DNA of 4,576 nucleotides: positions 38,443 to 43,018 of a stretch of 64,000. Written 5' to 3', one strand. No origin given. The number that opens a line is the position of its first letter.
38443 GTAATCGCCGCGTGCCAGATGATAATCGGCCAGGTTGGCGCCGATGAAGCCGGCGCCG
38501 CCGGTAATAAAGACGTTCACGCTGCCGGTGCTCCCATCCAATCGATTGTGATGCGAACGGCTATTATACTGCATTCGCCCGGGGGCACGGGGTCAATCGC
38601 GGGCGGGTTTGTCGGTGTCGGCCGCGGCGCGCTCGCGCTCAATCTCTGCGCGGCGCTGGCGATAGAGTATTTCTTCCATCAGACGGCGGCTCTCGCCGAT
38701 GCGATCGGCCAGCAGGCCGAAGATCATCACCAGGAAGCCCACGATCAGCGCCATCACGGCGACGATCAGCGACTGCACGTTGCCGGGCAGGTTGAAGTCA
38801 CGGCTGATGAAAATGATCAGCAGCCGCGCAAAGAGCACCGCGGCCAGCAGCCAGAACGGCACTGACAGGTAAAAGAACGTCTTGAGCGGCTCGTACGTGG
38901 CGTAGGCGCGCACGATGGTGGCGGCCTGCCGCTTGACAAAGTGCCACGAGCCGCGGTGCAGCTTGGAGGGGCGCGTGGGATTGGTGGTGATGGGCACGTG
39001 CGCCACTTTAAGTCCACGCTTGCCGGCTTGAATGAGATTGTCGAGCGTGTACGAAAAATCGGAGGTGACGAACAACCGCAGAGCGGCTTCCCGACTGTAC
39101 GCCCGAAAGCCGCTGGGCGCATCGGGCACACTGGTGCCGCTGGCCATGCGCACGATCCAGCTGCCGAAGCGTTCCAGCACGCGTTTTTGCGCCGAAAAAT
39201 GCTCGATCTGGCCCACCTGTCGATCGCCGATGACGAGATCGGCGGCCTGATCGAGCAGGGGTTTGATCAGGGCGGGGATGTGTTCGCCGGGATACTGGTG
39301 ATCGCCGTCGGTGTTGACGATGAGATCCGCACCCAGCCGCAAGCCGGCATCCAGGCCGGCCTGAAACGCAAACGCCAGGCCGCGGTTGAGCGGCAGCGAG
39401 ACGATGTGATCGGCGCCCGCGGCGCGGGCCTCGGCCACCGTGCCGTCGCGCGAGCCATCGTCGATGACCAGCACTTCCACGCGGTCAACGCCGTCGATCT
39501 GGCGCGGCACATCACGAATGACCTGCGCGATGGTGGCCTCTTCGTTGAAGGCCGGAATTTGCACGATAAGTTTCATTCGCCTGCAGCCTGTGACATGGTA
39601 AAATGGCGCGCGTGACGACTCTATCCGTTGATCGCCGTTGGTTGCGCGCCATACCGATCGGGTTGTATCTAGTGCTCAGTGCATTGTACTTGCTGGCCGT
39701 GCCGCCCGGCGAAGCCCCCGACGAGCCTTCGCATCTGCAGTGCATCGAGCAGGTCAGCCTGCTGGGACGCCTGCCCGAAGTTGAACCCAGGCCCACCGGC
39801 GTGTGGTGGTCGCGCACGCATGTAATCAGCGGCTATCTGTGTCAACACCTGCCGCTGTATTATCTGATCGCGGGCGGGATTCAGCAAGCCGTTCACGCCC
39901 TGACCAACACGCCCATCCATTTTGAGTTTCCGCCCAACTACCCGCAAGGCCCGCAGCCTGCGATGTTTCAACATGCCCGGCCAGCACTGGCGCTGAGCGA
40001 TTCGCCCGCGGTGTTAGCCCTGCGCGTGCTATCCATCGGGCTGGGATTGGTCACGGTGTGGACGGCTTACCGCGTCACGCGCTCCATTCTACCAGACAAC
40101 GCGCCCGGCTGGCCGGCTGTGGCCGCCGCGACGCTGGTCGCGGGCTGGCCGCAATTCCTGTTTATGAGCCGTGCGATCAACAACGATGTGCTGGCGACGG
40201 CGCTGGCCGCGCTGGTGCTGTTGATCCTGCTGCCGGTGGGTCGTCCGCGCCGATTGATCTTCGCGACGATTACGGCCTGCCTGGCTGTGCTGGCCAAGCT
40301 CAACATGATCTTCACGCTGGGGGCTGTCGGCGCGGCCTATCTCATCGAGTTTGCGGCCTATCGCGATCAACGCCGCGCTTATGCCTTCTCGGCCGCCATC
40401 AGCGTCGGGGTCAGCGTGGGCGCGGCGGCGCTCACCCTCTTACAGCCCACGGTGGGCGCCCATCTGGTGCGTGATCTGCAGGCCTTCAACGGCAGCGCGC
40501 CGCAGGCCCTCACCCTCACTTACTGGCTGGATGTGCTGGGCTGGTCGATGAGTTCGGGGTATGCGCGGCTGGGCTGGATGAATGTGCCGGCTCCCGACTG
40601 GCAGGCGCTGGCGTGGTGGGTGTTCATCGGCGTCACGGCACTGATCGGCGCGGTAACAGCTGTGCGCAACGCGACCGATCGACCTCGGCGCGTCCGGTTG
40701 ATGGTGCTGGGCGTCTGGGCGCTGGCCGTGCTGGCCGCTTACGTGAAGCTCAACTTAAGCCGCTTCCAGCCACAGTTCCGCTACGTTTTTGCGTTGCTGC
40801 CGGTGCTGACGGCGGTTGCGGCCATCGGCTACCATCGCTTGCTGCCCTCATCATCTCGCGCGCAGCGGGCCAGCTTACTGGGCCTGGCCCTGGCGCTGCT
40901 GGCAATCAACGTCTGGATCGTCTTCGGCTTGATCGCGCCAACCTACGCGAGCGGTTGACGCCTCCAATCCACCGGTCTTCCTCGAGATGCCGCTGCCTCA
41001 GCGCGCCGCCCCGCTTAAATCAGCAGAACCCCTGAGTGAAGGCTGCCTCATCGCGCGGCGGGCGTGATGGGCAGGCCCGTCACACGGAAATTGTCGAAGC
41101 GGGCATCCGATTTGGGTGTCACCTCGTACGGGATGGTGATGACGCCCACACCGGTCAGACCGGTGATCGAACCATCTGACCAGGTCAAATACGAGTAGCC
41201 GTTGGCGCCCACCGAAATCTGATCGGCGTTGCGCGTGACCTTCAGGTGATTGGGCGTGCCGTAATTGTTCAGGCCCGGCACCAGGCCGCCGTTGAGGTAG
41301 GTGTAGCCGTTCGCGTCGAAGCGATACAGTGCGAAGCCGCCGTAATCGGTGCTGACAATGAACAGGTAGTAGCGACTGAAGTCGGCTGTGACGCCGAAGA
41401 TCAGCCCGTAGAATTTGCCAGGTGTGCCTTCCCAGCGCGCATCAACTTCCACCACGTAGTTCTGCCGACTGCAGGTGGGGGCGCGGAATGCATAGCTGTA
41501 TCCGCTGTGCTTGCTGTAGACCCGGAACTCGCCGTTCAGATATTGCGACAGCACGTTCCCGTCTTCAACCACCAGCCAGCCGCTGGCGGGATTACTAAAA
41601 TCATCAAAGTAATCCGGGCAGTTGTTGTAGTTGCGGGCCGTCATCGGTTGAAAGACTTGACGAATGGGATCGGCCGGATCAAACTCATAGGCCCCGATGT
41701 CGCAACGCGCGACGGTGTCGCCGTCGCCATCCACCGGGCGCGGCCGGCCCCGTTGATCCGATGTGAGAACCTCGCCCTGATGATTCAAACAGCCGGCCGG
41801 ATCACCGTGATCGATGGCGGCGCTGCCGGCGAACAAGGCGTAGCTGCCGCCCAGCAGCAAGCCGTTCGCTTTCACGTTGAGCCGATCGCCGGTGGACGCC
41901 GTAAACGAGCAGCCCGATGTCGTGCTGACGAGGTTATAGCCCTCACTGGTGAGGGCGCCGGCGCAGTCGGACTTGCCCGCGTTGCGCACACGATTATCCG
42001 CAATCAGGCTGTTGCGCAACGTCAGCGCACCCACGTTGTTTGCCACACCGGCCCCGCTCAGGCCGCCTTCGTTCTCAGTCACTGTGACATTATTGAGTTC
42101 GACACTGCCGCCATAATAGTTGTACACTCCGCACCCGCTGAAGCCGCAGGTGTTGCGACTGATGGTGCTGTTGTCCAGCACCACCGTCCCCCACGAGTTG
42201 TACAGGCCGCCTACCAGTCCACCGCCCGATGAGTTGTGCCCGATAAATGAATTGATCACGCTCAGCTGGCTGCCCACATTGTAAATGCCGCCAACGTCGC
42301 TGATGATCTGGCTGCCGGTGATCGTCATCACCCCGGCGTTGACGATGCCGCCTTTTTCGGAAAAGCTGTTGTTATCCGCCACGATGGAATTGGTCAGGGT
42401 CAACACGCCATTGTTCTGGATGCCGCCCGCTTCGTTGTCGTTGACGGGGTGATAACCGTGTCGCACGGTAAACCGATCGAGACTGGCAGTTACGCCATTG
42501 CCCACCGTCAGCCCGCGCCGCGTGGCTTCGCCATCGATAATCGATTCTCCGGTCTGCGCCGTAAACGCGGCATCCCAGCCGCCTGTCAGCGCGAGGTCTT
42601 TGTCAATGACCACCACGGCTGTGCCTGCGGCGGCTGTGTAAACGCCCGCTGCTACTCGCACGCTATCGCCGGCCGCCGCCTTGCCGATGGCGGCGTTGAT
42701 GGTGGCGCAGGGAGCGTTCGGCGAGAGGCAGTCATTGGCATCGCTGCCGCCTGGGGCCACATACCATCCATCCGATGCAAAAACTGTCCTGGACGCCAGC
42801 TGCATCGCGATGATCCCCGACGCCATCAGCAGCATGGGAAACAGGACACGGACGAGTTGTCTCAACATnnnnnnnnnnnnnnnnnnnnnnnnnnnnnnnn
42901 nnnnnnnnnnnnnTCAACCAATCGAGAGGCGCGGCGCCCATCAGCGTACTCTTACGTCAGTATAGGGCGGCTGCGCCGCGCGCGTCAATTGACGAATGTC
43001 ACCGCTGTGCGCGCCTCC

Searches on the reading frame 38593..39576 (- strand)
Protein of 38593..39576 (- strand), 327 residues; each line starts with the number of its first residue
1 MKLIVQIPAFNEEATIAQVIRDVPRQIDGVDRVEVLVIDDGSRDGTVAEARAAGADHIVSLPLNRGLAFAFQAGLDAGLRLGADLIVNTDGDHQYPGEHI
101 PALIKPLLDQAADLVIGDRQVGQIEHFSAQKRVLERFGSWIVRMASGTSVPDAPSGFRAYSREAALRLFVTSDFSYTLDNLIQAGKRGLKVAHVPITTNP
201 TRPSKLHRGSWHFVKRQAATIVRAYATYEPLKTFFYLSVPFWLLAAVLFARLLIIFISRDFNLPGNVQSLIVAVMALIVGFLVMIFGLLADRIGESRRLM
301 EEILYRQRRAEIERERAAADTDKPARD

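Call 38: search_protein_families(library=pfam, proteins=[window:38593-39576:-], max_evalue=0.001)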
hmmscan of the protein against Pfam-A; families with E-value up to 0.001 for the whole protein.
window:38593-39576:- (327 aa): 1 family
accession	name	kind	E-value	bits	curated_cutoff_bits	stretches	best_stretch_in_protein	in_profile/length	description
PF00535.33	Glycos_transf_2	-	3.8e-21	76.2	23.3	1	6-166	3-165/168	Glycosyl transferase family 2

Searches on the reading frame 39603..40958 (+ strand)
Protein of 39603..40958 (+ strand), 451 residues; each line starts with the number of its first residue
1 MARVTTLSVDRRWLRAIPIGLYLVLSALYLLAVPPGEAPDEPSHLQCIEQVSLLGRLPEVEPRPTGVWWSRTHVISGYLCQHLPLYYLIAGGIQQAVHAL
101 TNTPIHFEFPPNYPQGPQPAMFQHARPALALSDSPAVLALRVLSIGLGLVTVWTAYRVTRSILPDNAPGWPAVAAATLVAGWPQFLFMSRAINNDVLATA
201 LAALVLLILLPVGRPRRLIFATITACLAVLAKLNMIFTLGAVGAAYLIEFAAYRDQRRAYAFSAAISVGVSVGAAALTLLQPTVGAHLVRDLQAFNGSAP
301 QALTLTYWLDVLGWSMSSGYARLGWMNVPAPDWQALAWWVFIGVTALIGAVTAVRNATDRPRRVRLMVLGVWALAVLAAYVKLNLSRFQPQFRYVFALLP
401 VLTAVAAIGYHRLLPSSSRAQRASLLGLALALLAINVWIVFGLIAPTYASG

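Call 38: search_protein_families(library=pfam, proteins=[window:39603-40958:+], max_evalue=0.001)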
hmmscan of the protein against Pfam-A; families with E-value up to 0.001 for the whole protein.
window:39603-40958:+ (451 aa): 1 family
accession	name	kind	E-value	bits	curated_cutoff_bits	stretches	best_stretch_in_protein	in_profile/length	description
PF09913.15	DUF2142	-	1.1e-09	38.1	30.1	1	174-401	153-394/395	Predicted membrane protein (DUF2142)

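Call 59: search_protein_families(library=ncbifam, proteins=[window:39603-40958:+], max_evalue=0.01)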
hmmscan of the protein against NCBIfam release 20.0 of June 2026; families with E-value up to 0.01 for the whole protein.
window:39603-40958:+ (451 aa): 0 families

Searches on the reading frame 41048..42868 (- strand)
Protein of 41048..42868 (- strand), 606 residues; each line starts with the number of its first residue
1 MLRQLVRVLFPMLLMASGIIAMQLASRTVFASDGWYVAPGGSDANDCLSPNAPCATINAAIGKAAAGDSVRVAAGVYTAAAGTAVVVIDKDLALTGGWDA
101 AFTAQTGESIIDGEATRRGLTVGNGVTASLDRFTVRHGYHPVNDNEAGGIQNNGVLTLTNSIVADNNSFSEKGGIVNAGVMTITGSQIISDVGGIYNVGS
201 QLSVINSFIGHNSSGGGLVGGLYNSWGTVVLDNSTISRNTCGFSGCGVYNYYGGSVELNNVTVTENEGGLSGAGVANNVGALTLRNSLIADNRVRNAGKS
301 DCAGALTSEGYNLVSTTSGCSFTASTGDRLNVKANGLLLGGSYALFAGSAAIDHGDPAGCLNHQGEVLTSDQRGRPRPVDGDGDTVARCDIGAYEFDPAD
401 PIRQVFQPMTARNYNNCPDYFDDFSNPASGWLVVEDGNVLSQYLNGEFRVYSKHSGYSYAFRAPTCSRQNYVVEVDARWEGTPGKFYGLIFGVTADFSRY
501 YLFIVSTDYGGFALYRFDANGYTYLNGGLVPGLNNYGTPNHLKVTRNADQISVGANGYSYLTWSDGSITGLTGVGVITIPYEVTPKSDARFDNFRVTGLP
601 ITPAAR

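Call 5: search_protein_families(library=pfam, proteins=[window:41048-42868:-], max_evalue=0.01)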
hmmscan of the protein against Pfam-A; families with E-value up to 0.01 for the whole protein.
window:41048-42868:- (606 aa): 0 families

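Call 6: search_protein_families(library=ncbifam, proteins=[window:41048-42868:-], max_evalue=0.1)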
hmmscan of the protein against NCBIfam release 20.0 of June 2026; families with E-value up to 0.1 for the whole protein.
window:41048-42868:- (606 aa): 2 families
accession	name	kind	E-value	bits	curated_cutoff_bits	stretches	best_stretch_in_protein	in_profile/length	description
NF041518.1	choice_anch_Q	domain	1.9e-10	40.8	25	1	343-396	17-57/58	choice-of-anchor Q domain-containing protein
NF009223.0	PRK12573.1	subfamily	0.04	14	152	0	202-230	22-50/140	Na(+)/H(+) antiporter subunit B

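Call 14: find_homologous_proteins(query=window:41048-42868:-, max_evalue=0.00001)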
Query window:41048-42868:- (606 aa): 373 proteins with E <= 0.00001 among 8000 candidates; the best 120 are listed.
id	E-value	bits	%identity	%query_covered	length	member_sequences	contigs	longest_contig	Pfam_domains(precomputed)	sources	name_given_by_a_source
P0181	0.0e+0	1269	93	100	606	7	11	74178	-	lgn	-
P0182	2.7e-183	629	52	96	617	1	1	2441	-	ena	-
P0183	1.9e-146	507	45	60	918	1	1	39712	-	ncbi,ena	-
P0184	1.7e-145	504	43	98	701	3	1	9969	PF02415.24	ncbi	-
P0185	1.0e-143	498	44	99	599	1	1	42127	-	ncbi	-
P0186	5.7e-142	493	42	99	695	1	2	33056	-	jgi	jgi:hypothetical protein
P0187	5.6e-141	489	41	66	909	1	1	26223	PF13229.13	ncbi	-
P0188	2.5e-139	484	45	63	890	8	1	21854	PF02415.24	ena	-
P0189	7.5e-139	482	42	99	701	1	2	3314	-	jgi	jgi:hypothetical protein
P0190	2.3e-138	481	45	99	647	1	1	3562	-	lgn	-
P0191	3.1e-138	480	45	98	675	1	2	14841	-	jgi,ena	-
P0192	1.4e-134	468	45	99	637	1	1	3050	-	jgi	jgi:hypothetical protein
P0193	2.9e-134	467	45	63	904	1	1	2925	PF13229.13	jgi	jgi:hypothetical protein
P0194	7.5e-134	466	40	69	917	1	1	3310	PF13229.13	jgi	jgi:hypothetical protein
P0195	3.1e-133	464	41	99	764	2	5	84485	-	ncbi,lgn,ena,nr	ncbi:MAG: hypothetical protein CL608_17470 [Anaerolineaceae bacterium]|nr:hypothetical protein [Anae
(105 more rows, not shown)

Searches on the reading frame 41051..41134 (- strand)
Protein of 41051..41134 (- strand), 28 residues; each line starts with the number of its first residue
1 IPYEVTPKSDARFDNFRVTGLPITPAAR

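Call 52: search_protein_families(library=ncbifam, proteins=[window:41051-41134:-], max_evalue=10)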
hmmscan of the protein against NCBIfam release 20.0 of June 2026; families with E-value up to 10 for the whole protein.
seq(28 aa): 0 families
